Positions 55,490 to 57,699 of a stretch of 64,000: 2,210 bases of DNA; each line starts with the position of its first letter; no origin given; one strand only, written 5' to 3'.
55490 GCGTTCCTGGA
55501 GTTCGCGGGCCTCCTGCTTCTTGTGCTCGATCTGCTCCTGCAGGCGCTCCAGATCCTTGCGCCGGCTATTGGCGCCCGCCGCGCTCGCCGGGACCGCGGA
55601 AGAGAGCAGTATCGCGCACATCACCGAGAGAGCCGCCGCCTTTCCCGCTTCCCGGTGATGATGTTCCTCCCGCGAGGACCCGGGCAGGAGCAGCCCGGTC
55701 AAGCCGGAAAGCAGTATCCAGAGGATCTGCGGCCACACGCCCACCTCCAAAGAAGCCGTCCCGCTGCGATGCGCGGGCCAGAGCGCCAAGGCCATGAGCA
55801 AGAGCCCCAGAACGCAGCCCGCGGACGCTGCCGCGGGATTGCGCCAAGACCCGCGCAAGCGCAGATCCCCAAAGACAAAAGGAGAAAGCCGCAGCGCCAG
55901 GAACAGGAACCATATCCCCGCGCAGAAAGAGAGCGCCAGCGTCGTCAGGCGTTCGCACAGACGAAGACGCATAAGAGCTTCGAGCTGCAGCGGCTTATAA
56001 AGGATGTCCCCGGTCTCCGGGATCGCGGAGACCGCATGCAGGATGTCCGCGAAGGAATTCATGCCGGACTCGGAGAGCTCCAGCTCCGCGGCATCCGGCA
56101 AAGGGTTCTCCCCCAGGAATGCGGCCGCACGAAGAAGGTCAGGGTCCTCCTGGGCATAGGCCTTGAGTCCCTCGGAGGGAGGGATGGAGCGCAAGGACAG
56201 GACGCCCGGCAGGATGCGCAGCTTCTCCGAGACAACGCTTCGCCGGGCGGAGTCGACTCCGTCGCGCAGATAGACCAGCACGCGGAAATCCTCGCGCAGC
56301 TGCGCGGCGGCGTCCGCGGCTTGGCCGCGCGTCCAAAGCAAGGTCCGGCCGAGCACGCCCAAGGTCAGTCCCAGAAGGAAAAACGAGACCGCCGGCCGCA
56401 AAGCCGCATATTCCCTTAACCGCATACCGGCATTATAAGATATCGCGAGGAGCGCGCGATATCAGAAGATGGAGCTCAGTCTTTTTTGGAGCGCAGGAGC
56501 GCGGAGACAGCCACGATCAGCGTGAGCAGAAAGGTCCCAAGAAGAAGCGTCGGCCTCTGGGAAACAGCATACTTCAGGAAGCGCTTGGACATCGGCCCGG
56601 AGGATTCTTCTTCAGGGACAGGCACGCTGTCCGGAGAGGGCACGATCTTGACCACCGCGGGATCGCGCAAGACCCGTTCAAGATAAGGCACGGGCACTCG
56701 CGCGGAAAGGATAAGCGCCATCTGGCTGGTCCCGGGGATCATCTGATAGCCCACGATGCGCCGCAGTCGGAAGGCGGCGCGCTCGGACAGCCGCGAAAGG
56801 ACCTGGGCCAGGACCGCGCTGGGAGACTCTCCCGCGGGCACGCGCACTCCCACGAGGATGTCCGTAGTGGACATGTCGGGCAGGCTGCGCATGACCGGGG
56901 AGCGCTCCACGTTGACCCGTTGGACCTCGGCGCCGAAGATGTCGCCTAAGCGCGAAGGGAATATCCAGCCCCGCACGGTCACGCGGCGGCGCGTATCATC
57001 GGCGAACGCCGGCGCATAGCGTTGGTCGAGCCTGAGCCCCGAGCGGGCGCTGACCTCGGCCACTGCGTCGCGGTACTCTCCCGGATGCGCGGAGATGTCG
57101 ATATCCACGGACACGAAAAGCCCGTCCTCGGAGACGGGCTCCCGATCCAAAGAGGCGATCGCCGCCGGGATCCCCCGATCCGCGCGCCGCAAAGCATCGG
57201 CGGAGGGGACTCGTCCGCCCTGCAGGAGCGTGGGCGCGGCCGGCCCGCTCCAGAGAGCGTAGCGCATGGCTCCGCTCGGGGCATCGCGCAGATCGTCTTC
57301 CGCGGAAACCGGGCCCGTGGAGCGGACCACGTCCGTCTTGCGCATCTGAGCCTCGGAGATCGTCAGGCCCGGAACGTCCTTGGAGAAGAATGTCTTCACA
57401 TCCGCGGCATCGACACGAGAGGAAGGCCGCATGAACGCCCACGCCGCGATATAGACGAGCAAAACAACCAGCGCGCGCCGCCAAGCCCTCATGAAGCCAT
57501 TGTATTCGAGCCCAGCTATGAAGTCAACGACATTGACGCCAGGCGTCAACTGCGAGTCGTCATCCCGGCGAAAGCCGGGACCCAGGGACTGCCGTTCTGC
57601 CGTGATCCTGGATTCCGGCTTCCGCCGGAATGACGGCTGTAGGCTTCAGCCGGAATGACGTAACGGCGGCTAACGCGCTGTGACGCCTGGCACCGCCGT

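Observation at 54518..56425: FtsX-like membrane module and EnvC-like M23 peptidase encoded as one polypeptide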

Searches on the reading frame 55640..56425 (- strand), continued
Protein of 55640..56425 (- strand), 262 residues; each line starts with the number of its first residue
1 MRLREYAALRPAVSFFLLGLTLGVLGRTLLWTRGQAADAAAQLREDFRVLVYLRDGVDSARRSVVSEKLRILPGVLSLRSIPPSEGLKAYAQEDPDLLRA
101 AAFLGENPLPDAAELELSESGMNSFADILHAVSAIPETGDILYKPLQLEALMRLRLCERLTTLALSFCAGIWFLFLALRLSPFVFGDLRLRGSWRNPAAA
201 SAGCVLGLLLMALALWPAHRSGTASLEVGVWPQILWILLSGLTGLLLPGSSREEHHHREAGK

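Call 73: find_encoding_contigs(protein=P0069, flank=4000, max_places=1)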
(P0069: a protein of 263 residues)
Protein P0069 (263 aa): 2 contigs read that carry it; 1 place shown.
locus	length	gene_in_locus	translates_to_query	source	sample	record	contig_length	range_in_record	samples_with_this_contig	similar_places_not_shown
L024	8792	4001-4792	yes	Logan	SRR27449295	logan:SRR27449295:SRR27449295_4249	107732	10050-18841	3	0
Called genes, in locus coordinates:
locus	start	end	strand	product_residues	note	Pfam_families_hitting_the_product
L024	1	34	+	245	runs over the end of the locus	PF01479:S4, PF01728:FtsJ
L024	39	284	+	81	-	-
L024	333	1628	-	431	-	PF05958:tRNA_U5-meth_tr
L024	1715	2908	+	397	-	-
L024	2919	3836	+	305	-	PF02743:dCache_1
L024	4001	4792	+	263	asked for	PF18075:FtsX_ECD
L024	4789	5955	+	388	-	PF08614:ATG16 (faint), PF17675:APG6_N (faint), PF01551:Peptidase_M23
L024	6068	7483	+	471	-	PF22694:CtpB_N-like, PF00595:PDZ (weak), PF13180:PDZ_2, PF17820:PDZ_6, PF03572:Peptidase_S41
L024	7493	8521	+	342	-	PF00814:TsaD, PF22521:HypF_C_2 (weak)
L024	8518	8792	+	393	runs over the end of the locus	PF13416:SBP_bac_8 (faint)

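Call 74: find_encoding_contigs(protein=P0085, flank=4000, max_places=1)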
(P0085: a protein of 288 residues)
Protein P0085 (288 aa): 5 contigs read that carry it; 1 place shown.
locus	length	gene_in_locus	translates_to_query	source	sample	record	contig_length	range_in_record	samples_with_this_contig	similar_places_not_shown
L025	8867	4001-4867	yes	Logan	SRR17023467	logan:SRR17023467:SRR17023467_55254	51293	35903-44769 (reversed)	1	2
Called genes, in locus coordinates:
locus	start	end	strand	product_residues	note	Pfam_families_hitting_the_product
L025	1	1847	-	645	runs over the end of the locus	-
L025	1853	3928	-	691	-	PF09913:DUF2142 (weak)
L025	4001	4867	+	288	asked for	PF18075:FtsX_ECD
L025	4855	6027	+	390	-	-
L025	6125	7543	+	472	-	PF22694:CtpB_N-like, PF00595:PDZ, PF13180:PDZ_2, PF17820:PDZ_6, PF03572:Peptidase_S41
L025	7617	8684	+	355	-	PF00814:TsaD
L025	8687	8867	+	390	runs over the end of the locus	PF13416:SBP_bac_8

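Call 75: find_homologous_proteins(query=L023:3302-3985:+, max_evalue=1e-30)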
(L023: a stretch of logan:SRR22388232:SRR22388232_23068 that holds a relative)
Query L023:3302-3985:+ (227 aa): 7997 proteins with E <= 1e-30 among 8000 candidates; the best 120 are listed.
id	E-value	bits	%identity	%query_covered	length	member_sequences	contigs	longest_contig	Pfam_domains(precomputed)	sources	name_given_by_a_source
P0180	3.0e-145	500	100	100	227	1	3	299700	PF00005.34,PF02463.26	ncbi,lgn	-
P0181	6.0e-139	479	94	100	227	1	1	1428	PF00005.34,PF02463.26,PF13304.13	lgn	-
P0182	8.5e-131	453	89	100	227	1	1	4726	PF00005.34,PF02463.26,PF13304.13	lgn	-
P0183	7.5e-119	414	83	100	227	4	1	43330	PF00005.34,PF02463.26,PF13304.13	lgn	-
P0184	7.5e-90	319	63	99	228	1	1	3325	PF00005.34,PF02463.26,PF13304.13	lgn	-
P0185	2.7e-89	317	-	-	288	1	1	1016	PF00005.34,PF02463.26,PF13304.13,PF20720.4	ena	-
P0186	1.4e-88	315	63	99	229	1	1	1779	PF00005.34,PF02463.26,PF13304.13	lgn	-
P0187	4.5e-84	300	60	100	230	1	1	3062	PF00005.34,PF13175.13,PF02463.26,PF01637.25,PF13304.13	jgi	jgi:cell division transport system ATP-binding protein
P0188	7.3e-84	299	61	99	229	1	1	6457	PF00005.34,PF02463.26,PF13304.13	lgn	-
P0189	1.1e-83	299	60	99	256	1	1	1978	PF00005.34,PF02463.26,PF13304.13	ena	-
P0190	1.0e-82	295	60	99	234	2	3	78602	PF00005.34,PF02463.26,PF13304.13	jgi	-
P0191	1.6e-82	295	61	99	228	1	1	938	PF00005.34,PF13175.13,PF02463.26,PF13304.13,PF00931.29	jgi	jgi:cell division transport system ATP-binding protein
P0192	2.5e-82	294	58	99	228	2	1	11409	PF00005.34,PF02463.26,PF13304.13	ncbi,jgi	-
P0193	2.5e-82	294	60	99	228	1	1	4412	PF00005.34,PF02463.26,PF13304.13,PF00931.29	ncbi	-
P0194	3.1e-82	294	58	99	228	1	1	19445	PF00005.34,PF02463.26,PF13304.13,PF13191.13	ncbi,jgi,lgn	-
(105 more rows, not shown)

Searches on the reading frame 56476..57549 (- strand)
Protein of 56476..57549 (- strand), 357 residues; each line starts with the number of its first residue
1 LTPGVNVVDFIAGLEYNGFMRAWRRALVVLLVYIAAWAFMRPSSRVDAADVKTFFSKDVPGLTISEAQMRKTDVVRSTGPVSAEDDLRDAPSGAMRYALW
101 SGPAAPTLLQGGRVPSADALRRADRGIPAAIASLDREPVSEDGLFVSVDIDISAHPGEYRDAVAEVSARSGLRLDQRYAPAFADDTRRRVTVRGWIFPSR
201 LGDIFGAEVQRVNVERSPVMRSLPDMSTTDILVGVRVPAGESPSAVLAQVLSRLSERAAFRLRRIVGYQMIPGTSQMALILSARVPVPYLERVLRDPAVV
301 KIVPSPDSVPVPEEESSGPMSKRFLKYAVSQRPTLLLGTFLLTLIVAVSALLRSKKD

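Call 3: search_protein_families(library=pfam, proteins=[window:56476-57549:-], max_evalue=0.1)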
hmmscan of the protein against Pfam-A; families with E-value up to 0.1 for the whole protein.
window:56476-57549:- (357 aa): 0 families

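Call 4: search_protein_families(library=ncbifam, proteins=[window:56476-57549:-], max_evalue=0.1)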
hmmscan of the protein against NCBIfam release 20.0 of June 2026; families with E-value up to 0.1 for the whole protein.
window:56476-57549:- (357 aa): 0 families

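Call 58: search_solved_structures(query=A3, max_evalue=10, show_alignments=0)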
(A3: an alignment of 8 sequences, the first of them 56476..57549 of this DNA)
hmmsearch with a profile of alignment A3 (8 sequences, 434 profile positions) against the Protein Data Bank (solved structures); distinct sequences matched with E-value up to 10: 1.
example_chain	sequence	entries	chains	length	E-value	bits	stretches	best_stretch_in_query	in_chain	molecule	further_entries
2fgc_A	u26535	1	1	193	0.39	13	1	321-377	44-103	acetolactate synthase, small subunit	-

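Call 59: search_protein_families(library=pfam, alignment_id=A3, max_evalue=1)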
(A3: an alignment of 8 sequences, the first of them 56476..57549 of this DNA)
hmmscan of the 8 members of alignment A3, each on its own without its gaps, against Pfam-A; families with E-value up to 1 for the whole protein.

A. member 1, window:56476-57549:- (357 aa): 0 families

B. families by the number of members that match (of 8 scanned): 1 family
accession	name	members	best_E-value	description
PF18177.6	La_HTH_kDCL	1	0.11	La HTH in kinetoplastid DICER domain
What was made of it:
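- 56476..57549 (-): Conserved upstream gene of unknown function (signal peptide, Pro/Ala-rich spacer in relatives, conserved region of about 200 aa, C-terminal membrane anchor). It occupies the position that ftsE has in canonical operons. No Pfam, NCBIfam or PDB match (calls 3, 4, 58, 59).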
